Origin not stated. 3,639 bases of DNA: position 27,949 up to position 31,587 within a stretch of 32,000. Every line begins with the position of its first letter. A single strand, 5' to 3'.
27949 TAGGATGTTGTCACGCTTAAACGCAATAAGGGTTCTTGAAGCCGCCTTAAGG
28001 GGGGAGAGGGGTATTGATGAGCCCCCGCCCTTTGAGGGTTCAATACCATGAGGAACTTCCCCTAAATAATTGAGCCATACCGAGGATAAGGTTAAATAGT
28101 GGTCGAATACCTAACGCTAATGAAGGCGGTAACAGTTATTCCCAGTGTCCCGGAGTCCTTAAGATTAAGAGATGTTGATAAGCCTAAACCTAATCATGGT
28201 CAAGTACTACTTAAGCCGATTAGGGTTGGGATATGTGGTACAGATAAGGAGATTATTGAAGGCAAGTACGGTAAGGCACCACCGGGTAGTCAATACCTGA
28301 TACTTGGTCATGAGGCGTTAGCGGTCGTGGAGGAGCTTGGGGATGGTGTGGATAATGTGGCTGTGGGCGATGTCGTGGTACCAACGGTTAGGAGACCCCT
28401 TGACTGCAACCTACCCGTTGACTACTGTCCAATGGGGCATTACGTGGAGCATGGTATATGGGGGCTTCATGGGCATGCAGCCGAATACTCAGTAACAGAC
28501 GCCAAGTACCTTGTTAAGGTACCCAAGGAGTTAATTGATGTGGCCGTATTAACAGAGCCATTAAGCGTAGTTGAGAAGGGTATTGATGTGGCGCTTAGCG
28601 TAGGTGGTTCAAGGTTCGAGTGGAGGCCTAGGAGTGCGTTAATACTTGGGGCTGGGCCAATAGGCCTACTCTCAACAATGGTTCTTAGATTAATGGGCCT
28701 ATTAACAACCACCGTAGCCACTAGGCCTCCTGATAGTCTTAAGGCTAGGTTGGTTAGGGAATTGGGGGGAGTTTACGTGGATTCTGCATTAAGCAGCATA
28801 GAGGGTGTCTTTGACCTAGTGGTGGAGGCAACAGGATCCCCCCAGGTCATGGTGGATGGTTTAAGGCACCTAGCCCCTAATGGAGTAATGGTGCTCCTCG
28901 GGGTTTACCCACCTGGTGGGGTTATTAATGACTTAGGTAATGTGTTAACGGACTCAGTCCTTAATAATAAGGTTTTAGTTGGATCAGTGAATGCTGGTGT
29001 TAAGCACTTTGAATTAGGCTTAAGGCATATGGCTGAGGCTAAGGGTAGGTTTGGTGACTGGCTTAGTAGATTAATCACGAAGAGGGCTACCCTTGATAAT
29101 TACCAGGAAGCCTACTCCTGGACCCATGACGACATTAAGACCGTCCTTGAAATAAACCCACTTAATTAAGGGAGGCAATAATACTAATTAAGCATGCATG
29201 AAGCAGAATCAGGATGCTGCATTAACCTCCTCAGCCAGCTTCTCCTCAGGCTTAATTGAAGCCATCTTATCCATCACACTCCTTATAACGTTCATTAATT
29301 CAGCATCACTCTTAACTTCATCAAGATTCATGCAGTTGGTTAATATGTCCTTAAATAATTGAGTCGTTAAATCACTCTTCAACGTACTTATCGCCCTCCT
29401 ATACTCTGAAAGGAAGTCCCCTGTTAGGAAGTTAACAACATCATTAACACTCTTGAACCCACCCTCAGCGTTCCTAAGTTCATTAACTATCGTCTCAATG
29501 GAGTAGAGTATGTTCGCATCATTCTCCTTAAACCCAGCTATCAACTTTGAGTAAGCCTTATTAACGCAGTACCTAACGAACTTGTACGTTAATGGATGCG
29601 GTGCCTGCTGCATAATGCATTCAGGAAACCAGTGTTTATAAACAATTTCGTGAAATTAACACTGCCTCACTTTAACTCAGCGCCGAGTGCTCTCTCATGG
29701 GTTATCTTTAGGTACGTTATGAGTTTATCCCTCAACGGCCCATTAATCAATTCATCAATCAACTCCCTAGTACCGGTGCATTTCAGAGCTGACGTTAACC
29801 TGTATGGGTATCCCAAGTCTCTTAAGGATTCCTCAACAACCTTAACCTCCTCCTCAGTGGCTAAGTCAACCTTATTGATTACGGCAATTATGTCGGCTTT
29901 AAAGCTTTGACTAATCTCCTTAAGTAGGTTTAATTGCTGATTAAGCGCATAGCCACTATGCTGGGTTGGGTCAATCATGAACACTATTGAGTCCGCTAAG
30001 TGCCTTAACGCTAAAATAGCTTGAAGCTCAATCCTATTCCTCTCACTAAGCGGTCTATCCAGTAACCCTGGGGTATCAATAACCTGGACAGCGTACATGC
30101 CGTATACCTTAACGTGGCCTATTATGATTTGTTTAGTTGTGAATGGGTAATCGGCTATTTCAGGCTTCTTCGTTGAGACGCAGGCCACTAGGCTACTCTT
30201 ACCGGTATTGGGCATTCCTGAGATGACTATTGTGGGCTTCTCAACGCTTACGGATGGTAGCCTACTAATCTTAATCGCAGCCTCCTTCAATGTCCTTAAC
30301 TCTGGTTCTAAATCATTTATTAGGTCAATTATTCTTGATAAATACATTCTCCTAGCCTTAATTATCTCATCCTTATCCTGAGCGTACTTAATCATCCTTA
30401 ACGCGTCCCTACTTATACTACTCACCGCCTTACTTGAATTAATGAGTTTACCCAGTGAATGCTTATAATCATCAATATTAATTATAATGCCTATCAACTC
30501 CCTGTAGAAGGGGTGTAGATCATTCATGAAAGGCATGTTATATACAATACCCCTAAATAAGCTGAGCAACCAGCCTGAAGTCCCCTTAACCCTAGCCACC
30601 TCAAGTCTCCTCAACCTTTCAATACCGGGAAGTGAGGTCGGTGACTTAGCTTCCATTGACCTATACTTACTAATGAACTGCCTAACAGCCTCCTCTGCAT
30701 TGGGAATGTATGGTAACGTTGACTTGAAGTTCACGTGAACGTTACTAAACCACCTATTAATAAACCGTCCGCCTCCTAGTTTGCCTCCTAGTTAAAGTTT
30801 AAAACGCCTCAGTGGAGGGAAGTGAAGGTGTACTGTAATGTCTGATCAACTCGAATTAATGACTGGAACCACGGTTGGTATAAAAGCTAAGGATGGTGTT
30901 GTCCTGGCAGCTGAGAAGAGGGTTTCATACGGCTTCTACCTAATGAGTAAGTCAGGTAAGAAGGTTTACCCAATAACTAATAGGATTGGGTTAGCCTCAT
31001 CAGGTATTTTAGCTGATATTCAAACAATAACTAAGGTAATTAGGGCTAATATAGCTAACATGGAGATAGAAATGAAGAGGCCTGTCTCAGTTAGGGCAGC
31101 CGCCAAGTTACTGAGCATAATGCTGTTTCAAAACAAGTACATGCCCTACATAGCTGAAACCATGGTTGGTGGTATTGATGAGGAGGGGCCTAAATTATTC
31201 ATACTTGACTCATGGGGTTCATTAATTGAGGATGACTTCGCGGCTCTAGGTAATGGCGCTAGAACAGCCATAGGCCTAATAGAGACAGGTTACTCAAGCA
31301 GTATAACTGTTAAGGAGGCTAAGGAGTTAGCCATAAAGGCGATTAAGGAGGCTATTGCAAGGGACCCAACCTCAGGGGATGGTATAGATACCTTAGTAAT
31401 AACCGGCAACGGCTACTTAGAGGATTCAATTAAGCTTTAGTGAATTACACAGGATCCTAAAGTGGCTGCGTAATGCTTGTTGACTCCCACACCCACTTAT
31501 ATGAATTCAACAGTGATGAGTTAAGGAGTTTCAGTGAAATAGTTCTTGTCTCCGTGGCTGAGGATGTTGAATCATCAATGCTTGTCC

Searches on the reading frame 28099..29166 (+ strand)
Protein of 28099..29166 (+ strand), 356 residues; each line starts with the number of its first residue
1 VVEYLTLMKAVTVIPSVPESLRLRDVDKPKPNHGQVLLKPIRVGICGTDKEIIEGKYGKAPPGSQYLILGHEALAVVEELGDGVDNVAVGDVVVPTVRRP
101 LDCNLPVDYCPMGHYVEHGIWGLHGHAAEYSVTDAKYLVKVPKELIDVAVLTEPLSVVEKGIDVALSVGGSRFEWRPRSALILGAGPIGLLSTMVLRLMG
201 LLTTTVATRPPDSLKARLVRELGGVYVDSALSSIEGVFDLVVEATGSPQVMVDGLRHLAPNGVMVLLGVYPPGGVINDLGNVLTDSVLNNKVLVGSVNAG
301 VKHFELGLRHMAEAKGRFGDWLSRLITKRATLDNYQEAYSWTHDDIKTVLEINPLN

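Call 55: search_protein_families(library=pfam, proteins=[window:28099-29166:+], max_evalue=0.00001)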
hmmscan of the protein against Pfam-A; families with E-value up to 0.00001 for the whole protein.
window:28099-29166:+ (356 aa): 3 families
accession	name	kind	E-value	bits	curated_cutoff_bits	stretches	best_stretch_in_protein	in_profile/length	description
PF16912.11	Glu_dehyd_C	-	6.1e-74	248.5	34.9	1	147-352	2-211/211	Glucose dehydrogenase C-terminus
PF08240.17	ADH_N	-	6.5e-18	65.3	23.5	1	33-143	2-104/104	Alcohol dehydrogenase GroES-like domain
PF00107.32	ADH_zinc_N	-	9.2e-09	35.8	31.8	1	187-304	1-120/129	Zinc-binding dehydrogenase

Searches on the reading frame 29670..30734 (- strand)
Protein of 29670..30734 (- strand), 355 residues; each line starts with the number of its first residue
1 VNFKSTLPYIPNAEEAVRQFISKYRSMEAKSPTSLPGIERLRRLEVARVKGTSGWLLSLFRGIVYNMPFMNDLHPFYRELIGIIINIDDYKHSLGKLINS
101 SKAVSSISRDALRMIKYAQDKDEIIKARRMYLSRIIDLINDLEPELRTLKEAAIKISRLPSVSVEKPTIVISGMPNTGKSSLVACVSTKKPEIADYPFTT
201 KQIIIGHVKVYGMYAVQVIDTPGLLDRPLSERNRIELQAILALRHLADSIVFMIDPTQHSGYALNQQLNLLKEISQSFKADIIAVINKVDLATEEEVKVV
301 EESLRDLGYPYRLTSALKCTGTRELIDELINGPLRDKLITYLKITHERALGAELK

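Call 55: search_protein_families(library=pfam, proteins=[window:29670-30734:-], max_evalue=0.00001)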
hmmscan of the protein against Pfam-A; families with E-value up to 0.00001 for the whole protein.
window:29670-30734:- (355 aa): 6 families
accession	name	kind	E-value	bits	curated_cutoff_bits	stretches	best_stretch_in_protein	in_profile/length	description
PF17835.6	NOG1_N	-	8.3e-25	88.2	22.9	1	6-162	3-159/160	NOG1 N-terminal helical domain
PF06858.20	NOG1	-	4.7e-22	78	27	1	235-290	2-58/58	Nucleolar GTP-binding protein 1 (NOG1)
PF01926.29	MMR_HSR1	-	9.1e-20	71.3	21.9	1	168-288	1-113/113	50S ribosome-binding GTPase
PF02421.24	FeoB_N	-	3.5e-15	56.3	27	1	168-328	2-155/156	Ferrous iron transport protein B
PF03193.22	RsgA_GTPase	-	1.3e-06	28.8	30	0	276-329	50-104/174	RsgA GTPase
PF10662.15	PduV-EutP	-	3.4e-06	27.4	21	0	215-327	37-139/143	Ethanolamine utilisation - propanediol utilisation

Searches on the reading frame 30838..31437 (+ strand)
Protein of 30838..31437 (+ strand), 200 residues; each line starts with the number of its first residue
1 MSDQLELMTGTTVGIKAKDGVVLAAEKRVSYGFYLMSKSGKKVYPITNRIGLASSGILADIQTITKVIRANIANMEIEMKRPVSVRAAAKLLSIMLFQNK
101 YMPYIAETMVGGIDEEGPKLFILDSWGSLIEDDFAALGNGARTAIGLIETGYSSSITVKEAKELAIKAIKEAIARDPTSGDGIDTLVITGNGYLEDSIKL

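Call 55: search_protein_families(library=pfam, proteins=[window:30838-31437:+], max_evalue=0.00001)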
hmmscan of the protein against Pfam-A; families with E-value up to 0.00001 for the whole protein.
window:30838-31437:+ (200 aa): 1 family
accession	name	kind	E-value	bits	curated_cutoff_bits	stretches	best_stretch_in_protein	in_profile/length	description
PF00227.31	Proteasome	-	1.8e-51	174.9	22.4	1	10-188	5-189/189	Proteasome subunit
